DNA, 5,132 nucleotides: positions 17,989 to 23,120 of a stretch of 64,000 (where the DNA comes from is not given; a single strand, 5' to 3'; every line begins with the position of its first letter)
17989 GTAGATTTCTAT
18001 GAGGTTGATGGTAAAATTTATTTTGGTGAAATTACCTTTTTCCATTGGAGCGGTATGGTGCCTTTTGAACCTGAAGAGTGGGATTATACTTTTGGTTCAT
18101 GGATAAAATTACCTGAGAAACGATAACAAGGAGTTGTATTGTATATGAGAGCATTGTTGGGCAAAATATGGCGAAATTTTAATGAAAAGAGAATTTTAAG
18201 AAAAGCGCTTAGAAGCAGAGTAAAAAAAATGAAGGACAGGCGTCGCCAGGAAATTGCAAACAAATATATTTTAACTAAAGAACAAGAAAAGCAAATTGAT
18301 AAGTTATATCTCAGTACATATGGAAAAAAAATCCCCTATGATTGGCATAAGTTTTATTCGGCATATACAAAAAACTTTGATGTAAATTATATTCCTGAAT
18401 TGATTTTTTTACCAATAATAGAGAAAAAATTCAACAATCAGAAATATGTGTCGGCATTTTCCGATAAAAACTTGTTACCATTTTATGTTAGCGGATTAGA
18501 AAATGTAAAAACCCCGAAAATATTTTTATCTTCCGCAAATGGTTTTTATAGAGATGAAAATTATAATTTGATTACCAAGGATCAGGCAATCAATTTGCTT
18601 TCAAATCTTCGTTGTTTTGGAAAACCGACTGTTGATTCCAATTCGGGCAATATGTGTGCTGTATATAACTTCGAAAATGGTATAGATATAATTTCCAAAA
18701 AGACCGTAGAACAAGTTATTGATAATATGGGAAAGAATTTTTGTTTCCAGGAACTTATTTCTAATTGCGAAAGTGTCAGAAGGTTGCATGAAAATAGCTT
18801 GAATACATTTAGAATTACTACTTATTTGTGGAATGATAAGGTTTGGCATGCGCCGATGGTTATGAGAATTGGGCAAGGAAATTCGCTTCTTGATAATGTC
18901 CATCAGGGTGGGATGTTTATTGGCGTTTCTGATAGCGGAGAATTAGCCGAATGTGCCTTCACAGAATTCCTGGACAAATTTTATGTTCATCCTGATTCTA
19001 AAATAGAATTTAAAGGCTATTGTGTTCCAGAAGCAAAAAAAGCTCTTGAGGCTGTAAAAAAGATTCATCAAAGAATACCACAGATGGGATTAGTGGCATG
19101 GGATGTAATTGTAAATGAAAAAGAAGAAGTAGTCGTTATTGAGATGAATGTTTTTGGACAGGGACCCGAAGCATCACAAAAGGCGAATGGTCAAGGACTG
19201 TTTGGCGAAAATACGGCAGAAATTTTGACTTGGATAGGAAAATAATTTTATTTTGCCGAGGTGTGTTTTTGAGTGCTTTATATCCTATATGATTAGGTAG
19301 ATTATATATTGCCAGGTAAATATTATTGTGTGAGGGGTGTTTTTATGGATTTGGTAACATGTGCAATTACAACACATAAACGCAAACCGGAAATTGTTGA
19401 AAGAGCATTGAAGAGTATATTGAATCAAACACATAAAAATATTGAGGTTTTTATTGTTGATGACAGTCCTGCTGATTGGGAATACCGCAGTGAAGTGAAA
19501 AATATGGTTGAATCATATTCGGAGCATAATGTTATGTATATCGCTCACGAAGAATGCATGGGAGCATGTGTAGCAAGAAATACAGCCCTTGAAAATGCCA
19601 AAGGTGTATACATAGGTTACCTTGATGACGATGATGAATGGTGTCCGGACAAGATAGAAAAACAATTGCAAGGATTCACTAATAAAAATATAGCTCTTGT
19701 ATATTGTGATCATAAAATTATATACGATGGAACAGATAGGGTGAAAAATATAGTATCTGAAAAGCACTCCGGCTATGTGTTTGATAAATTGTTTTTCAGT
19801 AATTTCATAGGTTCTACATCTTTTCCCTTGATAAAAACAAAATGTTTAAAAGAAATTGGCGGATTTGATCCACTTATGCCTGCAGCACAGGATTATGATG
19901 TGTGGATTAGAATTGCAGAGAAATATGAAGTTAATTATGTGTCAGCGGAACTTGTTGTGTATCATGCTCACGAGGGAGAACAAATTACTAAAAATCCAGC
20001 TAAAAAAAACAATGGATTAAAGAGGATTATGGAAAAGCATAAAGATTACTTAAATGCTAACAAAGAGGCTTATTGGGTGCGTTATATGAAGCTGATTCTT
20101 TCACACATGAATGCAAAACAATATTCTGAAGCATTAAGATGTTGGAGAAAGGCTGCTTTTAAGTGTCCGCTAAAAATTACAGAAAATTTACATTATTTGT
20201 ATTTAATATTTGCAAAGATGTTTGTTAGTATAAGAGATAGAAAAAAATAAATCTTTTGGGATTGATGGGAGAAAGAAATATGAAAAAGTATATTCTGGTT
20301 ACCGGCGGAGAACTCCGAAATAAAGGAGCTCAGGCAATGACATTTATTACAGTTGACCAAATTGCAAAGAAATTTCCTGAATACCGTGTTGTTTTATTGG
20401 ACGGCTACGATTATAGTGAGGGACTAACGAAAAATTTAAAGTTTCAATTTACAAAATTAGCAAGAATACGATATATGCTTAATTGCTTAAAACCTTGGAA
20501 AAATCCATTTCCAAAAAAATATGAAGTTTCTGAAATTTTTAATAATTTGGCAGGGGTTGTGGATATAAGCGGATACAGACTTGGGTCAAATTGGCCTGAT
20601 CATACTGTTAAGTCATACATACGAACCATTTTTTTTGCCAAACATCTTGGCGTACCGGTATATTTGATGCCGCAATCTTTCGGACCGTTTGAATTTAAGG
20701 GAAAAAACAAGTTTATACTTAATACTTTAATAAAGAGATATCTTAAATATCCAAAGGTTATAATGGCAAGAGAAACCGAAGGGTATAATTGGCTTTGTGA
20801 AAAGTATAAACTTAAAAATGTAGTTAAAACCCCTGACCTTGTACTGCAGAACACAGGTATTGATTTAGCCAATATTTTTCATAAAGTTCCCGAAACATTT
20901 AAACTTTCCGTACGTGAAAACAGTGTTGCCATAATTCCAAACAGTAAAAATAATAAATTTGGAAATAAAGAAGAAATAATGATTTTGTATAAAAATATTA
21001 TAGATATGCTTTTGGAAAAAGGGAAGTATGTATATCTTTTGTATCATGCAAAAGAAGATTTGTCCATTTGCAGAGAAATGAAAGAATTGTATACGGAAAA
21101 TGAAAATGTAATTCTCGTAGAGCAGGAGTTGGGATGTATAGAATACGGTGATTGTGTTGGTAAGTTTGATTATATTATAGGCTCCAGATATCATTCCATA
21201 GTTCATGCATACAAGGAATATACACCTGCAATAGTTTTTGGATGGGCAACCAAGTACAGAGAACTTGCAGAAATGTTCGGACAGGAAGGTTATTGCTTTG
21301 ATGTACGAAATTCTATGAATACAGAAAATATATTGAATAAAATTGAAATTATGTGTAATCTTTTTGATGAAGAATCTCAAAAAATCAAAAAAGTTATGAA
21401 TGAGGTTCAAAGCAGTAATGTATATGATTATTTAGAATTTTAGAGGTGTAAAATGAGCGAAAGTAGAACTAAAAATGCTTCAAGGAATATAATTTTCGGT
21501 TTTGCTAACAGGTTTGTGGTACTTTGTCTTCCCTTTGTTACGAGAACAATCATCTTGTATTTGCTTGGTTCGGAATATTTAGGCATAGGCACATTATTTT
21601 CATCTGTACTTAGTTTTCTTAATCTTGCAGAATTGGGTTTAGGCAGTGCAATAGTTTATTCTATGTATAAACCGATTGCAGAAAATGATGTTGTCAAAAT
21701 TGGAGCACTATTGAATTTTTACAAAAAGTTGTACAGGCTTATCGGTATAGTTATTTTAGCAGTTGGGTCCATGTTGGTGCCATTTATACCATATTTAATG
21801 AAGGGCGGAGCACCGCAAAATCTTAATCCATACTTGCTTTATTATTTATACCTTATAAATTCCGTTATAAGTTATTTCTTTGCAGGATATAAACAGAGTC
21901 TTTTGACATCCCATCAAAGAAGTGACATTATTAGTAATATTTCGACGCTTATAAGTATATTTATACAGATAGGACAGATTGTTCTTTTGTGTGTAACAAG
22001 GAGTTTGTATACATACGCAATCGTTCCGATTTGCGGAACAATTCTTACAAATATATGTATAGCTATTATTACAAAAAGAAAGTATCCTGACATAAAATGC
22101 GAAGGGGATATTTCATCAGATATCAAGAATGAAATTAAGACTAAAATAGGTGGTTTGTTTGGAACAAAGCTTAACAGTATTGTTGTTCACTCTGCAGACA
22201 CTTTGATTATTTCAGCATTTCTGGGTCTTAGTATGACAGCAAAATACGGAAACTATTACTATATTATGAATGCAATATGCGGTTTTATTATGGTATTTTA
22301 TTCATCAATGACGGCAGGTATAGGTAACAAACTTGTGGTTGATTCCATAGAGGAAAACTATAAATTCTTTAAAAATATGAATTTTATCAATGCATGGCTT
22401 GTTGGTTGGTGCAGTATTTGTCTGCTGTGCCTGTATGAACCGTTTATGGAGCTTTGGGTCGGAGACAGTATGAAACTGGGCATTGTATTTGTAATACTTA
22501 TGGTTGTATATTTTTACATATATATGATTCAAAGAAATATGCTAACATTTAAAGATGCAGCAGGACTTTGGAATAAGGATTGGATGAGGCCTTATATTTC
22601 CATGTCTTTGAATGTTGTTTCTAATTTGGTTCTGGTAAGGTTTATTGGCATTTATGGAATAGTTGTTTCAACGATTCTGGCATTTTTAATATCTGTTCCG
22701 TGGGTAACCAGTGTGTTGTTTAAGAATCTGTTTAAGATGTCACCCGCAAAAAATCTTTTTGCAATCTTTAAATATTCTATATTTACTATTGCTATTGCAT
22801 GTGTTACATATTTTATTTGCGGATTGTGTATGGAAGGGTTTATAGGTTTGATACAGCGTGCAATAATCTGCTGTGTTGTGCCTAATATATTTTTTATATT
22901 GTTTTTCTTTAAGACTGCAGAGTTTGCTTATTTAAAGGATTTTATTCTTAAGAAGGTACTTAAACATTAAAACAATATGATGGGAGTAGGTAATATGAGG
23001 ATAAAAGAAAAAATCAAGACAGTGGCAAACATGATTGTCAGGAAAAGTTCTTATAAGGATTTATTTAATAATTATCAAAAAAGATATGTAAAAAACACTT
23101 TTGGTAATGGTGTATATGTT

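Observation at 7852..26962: Wzx/Wzy glycan operon with three ATP-grasp ligases and a uronic-acid activation module: candidate peptide- or amino-acid-amidated surface polysaccharide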

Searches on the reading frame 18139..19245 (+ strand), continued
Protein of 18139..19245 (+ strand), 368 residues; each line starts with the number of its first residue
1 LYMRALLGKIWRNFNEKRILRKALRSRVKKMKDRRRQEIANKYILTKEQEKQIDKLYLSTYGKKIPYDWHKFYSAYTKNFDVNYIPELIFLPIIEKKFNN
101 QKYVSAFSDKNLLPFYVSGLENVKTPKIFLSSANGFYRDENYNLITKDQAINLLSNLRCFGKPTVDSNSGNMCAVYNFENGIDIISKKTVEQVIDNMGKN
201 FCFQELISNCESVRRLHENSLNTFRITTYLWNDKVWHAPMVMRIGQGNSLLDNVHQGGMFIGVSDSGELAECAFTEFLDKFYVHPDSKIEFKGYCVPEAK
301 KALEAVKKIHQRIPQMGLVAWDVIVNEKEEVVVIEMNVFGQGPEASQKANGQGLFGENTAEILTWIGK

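Call 80: search_protein_representatives(protein=window:18139-19245:+)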
Query: 368 residues. Proteins with E-value up to 0.001 (for the whole library): 5417; up to 1e-10: 2333; up to 1e-30: 324. The best 150 are listed.
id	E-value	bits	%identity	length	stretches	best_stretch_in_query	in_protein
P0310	1.4e-89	316.9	44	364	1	24-368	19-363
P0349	7.5e-88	311.2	41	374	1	24-366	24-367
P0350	6.9e-86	304.8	42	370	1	27-365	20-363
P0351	1.6e-85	303.6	40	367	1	22-365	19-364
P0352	7.9e-83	294.7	41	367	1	26-366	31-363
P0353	2.4e-82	293.1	40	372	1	29-366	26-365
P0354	4.4e-81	289.0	40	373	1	24-366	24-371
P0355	5.0e-76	272.3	36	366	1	8-367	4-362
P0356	8.8e-76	271.5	40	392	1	23-366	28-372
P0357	1.9e-75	270.4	40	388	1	31-368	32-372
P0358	3.0e-75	269.8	37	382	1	25-366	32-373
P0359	4.2e-75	269.3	39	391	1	25-366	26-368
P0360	1.2e-74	267.7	37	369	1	24-366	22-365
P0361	6.8e-73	262.0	38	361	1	18-366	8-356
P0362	1.5e-72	260.9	40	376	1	34-364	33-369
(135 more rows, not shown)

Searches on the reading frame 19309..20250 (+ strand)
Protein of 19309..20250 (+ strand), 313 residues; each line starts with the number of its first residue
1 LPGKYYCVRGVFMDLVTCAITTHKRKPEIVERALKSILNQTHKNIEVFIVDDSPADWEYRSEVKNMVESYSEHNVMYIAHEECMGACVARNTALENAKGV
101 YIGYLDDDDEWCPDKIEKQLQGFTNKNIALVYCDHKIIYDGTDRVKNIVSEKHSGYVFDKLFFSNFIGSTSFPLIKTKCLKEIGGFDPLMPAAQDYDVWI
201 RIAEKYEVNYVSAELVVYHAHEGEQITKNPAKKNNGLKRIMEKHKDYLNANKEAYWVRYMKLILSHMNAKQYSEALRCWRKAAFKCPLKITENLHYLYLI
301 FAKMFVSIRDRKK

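Call 4: search_protein_families(library=pfam, proteins=[window:19309-20250:+], max_evalue=0.01)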
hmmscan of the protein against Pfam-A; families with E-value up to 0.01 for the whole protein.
window:19309-20250:+ (313 aa): 3 families
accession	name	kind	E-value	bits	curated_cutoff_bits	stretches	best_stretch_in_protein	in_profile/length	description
PF00535.33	Glycos_transf_2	-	3.5e-24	86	23.3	1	19-182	3-166/168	Glycosyl transferase family 2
PF10111.15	Glyco_tranf_2_2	-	2.9e-19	70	27.3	1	19-241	5-232/276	Glycosyltransferase like family 2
PF13641.12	Glyco_tranf_2_3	-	3.6e-11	44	27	1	16-210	3-203/230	Glycosyltransferase like family 2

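Call 6: search_protein_families(library=ncbifam, proteins=[window:19309-20250:+], max_evalue=0.001)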
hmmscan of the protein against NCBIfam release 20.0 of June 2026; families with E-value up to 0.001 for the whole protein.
window:19309-20250:+ (313 aa): 13 families
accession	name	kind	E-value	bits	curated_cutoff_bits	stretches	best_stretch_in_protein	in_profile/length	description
NF007453.0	PRK10018.1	equivalog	1.1e-27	97.4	382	1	15-256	7-244/280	colanic acid biosynthesis glycosyltransferase WcaA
TIGR04017.1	WcaA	equivalog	1.6e-27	96.8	495.75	1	15-256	6-243/279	colanic acid biosynthesis glycosyltransferase WcaA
NF047683.1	TeichurnBiosyTuaG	equivalog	3.8e-27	95.5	400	1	20-239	11-226/252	teichuronic acid biosynthesis protein TuaG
NF007482.0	PRK10073.1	equivalog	1.3e-14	54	423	1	29-151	20-138/334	glycosyltransferase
NF050050.1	ProtGlycPglI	equivalog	8.1e-14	51.7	500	1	16-235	4-217/306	GalNAc(5)-diNAcBac-PP-undecaprenol beta-1,3-glucosyltransferase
TIGR03965.1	mycofact_glyco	equivalog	7.3e-13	48.2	280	1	17-131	77-187/467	mycofactocin biosynthesis glycosyltransferase MftF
NF053739.1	GlytfEpsEBac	equivalog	1.1e-12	47.5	450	1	28-224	14-206/265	glycosyltransferase EpsE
NF041875.1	EPS_EpsD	equivalog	4.8e-11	42.6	370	1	19-124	4-105/325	exopolysaccharide biosynthesis glycosyltransferase EpsD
NF038302.1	EPS_HpsE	equivalog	2.9e-10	39.6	300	1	17-117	4-105/307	hormogonium polysaccharide biosynthesis glycosyltransferase HpsE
NF041394.1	GtaseAglG_Halo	equivalog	7.1e-09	35.4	440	1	16-127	6-111/304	glucosyl-dolichyl phosphate glucuronosyltransferase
NF038299.1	EPS_HpsN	equivalog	1.3e-07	30.9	425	1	16-127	3-111/317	hormogonium polysaccharide biosynthesis glycosyltransferase HpsN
TIGR03937.1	PgaC_IcaA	equivalog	0.00015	20.8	422.3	1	16-108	47-135/407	poly-beta-1,6-N-acetyl-D-glucosamine synthase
TIGR03111.1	glyc2_xrt_Gpos1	hypoth_equivalog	0.00052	18.9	363.95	1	30-127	64-160/439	TIGR03111 family XrtG-associated glycosyltransferase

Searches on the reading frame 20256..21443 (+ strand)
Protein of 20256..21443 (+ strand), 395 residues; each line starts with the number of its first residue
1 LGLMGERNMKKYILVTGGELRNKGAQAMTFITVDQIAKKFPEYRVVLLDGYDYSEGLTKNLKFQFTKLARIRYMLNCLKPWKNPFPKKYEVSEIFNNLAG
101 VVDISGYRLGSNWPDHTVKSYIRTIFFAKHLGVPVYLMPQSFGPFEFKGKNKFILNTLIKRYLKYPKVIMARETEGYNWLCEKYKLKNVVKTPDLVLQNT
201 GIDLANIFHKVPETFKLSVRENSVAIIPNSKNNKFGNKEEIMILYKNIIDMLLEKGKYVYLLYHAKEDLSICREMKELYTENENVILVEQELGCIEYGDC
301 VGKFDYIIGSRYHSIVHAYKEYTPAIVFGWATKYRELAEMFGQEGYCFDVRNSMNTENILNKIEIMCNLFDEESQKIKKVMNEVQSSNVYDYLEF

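Call 4: search_protein_families(library=pfam, proteins=[window:20256-21443:+], max_evalue=0.01)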
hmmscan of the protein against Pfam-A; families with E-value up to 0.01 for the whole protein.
window:20256-21443:+ (395 aa): 1 family
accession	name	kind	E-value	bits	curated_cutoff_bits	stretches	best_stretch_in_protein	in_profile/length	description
PF04230.19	PS_pyruv_trans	-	3.2e-24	86.8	25.3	1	22-330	1-278/280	Polysaccharide pyruvyl transferase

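Call 6: search_protein_families(library=ncbifam, proteins=[window:20256-21443:+], max_evalue=0.001)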
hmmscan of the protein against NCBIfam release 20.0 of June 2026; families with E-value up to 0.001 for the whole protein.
window:20256-21443:+ (395 aa): 3 families
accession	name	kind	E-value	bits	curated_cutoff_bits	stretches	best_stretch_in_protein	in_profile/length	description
TIGR03609.1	S_layer_CsaB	equivalog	5e-15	55.6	213.1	1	121-345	89-293/301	polysaccharide pyruvyl transferase CsaB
NF007452.0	PRK10017.1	equivalog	2.3e-05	23.4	399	1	264-380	288-403/426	colanic acid biosynthesis pyruvyl transferase WcaK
TIGR04006.1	wcaK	equivalog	0.00019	20.3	727.1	1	264-355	288-379/426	colanic acid biosynthesis pyruvyl transferase WcaK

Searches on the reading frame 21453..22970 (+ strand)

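Call 4: search_protein_families(library=pfam, proteins=[window:21453-22970:+], max_evalue=0.01)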
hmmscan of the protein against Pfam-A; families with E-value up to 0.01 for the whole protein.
window:21453-22970:+ (505 aa): 0 families

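Call 6: search_protein_families(library=ncbifam, proteins=[window:21453-22970:+], max_evalue=0.001)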
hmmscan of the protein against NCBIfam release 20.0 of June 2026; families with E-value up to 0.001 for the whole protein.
window:21453-22970:+ (505 aa): 1 family
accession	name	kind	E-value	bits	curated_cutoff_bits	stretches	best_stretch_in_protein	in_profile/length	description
NF041503.1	WZX_like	subfamily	1.8e-05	24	300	1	85-410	88-414/429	O-unit flippase-like protein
